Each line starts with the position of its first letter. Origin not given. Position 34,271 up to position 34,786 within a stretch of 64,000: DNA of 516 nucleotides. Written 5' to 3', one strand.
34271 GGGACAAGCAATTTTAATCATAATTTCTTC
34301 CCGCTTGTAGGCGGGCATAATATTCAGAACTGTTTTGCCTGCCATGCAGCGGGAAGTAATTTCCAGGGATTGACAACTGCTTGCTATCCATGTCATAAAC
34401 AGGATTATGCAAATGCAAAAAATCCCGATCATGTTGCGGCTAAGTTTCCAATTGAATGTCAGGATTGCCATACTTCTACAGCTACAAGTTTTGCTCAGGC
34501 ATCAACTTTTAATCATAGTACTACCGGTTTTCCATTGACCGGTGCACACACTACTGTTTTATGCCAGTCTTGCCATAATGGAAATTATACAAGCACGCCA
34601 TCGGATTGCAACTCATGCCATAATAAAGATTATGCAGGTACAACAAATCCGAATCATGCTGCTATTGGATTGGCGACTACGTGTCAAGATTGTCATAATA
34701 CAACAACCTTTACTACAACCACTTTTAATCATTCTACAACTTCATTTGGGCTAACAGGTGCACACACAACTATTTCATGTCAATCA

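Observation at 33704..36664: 986-aa cytochrome with 39 CXXCH (plus one CX3CH) organised as about 13 concatenated c7-type triheme modules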

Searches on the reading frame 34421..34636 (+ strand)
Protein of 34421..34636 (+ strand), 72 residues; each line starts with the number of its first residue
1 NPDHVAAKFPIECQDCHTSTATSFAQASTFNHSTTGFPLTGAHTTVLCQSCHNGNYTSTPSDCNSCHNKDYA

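Call 16: search_solved_structures(query=A1, max_evalue=1, show_alignments=4)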
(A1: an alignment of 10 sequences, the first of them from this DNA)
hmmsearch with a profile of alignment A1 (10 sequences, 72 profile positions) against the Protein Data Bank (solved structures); distinct sequences matched with E-value up to 1: 26.
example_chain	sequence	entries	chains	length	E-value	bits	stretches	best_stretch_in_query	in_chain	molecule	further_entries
9m8m_C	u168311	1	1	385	0.00073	23.1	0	6-26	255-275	Photosynthetic reaction center cytochrome c subunit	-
5yq7_C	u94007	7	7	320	0.0087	19.6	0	9-27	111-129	Cytochrome subunit of photosynthetic reaction center | MULTIHEME_CYTC DOMAIN-CONTAINING PROTEIN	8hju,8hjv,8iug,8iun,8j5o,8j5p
19hc_A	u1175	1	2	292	0.024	18.2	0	46-70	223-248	PROTEIN (NINE-HAEM CYTOCHROME C)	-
1duw_A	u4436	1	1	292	0.037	17.6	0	46-70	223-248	NONAHEME CYTOCHROME C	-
1rwj_A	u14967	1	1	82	0.046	17.3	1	14-67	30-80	Cytochrome c family protein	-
1ehj_A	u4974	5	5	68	0.11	16.1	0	41-69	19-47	CYTOCHROME C7 | CYTOCHROME C551.5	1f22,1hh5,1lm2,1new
6qkn_A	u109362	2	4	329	0.11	16.1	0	43-60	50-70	Cytochrome-c peroxidase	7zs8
1kwj_A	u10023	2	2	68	0.11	16.1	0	41-69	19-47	cytochrome c7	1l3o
6fu3_A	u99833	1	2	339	0.12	15.9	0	43-60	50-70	Protein CcpR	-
8ydm_C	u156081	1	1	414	0.16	15.6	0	14-26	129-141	Cytochrome c-554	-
7o0u_C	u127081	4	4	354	0.16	15.6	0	15-68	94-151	MULTIHEME_CYTC domain-containing protein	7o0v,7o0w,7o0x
9l08_A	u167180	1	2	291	0.16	15.6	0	46-58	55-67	Covalently Connected Cytochrome c555 trimer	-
2poi_A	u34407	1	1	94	0.21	15.2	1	32-54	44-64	Baculoviral IAP repeat-containing protein 4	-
2pop_B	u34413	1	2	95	0.22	15.2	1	35-54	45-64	Baculoviral IAP repeat-containing protein 4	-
8zk2_C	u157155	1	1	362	0.23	15.1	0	7-25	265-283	Photosynthetic reaction center cytochrome c subunit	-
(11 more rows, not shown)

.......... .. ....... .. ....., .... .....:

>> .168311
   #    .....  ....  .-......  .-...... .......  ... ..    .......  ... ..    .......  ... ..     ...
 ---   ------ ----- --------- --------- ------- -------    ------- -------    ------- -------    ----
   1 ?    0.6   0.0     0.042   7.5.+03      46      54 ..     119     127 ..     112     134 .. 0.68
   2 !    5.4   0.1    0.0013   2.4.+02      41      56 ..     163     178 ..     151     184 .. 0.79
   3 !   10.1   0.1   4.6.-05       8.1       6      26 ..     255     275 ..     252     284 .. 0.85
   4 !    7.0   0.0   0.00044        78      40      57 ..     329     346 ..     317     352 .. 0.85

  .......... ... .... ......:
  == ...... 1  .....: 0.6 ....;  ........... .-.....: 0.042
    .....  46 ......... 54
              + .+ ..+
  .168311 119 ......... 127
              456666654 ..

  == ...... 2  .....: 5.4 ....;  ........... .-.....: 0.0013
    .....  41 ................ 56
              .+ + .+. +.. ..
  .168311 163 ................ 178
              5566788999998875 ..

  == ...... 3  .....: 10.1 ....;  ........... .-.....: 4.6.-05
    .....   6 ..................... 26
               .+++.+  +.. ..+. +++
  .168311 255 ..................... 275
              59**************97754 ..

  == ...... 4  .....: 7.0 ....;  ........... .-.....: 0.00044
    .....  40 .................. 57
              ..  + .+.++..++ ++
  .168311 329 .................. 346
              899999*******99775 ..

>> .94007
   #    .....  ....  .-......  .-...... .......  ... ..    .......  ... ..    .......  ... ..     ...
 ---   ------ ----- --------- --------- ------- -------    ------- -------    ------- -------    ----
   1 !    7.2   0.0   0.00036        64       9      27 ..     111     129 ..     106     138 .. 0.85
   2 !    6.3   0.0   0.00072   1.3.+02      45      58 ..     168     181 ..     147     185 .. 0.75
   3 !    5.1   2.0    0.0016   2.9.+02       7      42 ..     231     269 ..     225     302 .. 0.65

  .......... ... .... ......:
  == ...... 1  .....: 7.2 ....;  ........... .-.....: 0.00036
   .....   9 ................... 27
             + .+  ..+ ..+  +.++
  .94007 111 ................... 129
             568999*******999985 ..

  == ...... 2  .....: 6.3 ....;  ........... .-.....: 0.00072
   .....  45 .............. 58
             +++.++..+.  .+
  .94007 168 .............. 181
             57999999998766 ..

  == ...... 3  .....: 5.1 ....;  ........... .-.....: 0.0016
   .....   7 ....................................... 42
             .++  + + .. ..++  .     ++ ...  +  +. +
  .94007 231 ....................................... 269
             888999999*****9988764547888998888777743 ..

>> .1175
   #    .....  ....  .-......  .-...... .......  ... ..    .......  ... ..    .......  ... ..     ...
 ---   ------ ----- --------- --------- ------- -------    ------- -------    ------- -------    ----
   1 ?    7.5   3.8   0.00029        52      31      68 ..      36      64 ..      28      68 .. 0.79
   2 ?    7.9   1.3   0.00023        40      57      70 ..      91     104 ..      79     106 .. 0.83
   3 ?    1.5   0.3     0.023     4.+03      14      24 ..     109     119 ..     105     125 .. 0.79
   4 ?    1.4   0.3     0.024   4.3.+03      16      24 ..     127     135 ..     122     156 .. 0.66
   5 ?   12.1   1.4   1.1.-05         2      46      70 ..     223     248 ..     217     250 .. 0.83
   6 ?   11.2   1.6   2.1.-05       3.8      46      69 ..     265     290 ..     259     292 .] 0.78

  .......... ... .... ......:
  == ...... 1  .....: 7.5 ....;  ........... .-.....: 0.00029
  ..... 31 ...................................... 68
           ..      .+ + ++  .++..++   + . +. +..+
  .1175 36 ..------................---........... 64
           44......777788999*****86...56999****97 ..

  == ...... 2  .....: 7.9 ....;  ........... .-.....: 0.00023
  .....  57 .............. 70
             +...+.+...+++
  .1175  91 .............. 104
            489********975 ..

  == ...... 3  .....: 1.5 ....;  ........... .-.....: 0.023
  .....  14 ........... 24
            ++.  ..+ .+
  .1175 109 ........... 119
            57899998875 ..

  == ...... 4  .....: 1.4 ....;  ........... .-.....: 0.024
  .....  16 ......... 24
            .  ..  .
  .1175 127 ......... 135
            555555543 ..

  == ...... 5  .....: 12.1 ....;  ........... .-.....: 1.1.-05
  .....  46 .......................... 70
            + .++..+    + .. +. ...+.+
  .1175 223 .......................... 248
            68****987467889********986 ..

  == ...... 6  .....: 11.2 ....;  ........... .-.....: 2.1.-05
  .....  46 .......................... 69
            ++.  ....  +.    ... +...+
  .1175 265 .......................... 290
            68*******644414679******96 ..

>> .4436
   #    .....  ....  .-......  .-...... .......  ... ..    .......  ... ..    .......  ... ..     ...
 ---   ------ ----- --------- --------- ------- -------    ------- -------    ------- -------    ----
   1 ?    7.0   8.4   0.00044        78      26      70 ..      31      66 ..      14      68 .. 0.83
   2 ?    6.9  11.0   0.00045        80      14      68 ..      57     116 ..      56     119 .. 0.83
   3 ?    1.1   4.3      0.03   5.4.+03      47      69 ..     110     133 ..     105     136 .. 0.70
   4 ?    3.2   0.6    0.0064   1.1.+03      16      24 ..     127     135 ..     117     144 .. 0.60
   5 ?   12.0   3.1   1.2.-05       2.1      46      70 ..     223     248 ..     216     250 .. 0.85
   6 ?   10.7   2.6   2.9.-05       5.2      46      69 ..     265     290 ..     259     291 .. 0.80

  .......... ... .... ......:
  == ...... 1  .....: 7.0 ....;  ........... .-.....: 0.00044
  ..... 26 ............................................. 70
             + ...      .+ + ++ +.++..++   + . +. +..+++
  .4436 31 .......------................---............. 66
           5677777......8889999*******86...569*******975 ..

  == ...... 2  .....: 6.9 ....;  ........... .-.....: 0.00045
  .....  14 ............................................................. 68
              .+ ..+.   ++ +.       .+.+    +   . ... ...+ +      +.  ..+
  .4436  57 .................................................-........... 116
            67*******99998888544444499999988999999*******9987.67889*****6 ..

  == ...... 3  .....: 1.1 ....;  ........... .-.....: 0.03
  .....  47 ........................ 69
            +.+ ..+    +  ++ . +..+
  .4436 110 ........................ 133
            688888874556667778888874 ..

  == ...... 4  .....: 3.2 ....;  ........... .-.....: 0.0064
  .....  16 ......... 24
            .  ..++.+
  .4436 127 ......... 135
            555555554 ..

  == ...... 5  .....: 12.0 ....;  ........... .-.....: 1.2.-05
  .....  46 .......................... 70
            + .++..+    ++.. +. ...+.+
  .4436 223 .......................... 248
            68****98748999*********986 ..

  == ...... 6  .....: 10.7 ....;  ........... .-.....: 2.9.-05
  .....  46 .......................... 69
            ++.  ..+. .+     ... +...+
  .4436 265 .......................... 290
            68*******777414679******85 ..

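Call 44: find_related_loci(query=A1, collection=genome_contigs, flank=10000)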
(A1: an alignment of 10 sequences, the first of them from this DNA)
Query A1 (72 aa) in genome_contigs; peptide patterns used: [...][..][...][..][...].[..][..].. (x = any residue, [..] = any of these).
599 stretches matched a pattern (row limit reached: there are more); 575 encode a relative of the query (tblastn E <= 1e-3); the best 80 are kept; 80 distinct loci.
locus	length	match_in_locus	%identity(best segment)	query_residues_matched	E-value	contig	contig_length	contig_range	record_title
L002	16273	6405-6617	75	1-72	3e-31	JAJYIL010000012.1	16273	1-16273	MAG: Bacteroidetes bacterium isolate DBS2-1.bin11 NODE_6453_length_16273_cov_0.913353, whole genome shotgun sequence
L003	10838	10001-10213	76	1-72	7e-31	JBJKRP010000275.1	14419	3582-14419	MAG: Ignavibacteriaceae bacterium isolate Bin_61 S1Ck127_3826030_flag_0_multi_6.9958_len_14419, whole genome shotgun seq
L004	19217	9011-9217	72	1-72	1e-27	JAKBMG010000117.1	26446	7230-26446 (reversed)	MAG: Bacteroidetes bacterium isolate FK3.bin26 NODE_3562_length_26446_cov_1.359816, whole genome shotgun sequence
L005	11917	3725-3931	72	1-72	2e-27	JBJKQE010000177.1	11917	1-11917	MAG: Ignavibacteriaceae bacterium isolate Bin_26 S1Ck127_2771629_flag_0_multi_20.2383_len_11917, whole genome shotgun se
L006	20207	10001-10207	74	1-72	3e-27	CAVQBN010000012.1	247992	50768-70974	MAG: uncultured Bacteroidetes bacterium isolate MFD02923.bin.1.74 genome assembly, contig: contig_34238, whole genome sh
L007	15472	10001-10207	71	1-72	5e-27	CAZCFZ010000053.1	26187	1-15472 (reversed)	MAG TPA_asm: uncultured Ignavibacteriaceae bacterium isolate binchicken_co163_392 genome assembly, contig: NODE_2645_len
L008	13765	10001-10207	67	1-72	4e-24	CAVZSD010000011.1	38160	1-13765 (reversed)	MAG: uncultured Bacteroidetes bacterium isolate MFD05684.bin.2.119 genome assembly, contig: contig_111595, whole genome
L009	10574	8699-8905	67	1-72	5e-24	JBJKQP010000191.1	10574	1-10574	MAG: Ignavibacteriaceae bacterium isolate Bin_37 S1Ck127_3590661_flag_0_multi_19.5922_len_10574, whole genome shotgun se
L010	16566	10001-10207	67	1-72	5e-24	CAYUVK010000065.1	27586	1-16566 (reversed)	MAG TPA_asm: uncultured Ignavibacteriaceae bacterium isolate SRP214966_co4_500 genome assembly, contig: NODE_1250_length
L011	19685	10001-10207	63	1-71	5e-24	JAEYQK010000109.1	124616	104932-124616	MAG: Acidobacteria bacterium isolate OH_CBB_232 k127_912731, whole genome shotgun sequence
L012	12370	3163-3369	67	1-72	3e-26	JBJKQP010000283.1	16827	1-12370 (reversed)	MAG: Ignavibacteriaceae bacterium isolate Bin_37 S1Ck127_3726625_flag_0_multi_14.9832_len_16827, whole genome shotgun se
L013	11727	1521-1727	65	1-71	2e-23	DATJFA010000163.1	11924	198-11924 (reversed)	MAG TPA_asm: Terriglobales bacterium isolate SMAG_U15447 k141_8483478, whole genome shotgun sequence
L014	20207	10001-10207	64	1-72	2e-23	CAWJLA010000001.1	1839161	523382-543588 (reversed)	MAG: uncultured Bacteroidetes bacterium isolate MFD02416.bin.1.83 genome assembly, contig: contig_27038, whole genome sh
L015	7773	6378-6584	61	1-72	2e-23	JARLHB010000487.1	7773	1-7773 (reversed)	MAG: Ignavibacteriaceae bacterium isolate MAG_BO79 MetaBAT2_Bin_79_Oxic_k141_2156024, whole genome shotgun sequence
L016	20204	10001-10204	61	1-71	3e-23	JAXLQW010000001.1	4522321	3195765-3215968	MAG: Thermoanaerobaculia bacterium isolate STL-ACI13 C1.108.fa-1, whole genome shotgun sequence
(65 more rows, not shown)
